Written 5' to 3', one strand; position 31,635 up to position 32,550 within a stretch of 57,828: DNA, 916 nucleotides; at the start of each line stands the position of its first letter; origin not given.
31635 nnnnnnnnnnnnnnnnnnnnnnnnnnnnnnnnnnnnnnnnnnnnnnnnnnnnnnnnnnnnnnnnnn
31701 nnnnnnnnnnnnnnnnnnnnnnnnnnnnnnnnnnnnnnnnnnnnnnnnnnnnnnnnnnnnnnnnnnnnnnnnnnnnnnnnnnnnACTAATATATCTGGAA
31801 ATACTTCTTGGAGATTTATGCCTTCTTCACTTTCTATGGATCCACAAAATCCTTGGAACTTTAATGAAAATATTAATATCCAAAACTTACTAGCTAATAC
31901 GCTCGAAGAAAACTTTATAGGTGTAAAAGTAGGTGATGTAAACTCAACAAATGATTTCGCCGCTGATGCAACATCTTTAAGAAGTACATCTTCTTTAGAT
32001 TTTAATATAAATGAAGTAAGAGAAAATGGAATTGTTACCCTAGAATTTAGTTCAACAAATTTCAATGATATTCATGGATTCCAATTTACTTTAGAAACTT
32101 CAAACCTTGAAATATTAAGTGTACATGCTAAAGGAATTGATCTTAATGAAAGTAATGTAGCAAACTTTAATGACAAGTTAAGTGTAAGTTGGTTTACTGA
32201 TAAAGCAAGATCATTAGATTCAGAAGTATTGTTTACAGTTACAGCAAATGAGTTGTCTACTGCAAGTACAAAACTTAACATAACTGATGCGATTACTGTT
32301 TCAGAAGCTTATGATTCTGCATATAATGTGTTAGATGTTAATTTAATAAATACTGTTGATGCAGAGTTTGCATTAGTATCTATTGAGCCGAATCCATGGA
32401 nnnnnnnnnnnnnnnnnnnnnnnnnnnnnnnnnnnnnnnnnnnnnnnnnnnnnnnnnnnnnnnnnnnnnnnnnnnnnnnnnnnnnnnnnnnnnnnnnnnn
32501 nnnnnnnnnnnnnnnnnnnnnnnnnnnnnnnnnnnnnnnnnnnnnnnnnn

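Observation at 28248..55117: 26.9-kb array of four consecutive giant T9SS-cargo genes: candidate undescribed surface assembly or adhesion system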

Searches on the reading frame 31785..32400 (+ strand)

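Call 44: search_protein_families(library=pfam, proteins=[window:31785-32400:+], max_evalue=10)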
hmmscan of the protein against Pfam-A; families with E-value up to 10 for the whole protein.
window:31785-32400:+ (205 aa): 1 family
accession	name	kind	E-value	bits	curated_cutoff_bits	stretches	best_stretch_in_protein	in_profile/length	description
PF17141.9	DUF5114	-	0.021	15.8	27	1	100-171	14-73/88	Domain of unknown function (DUF5114)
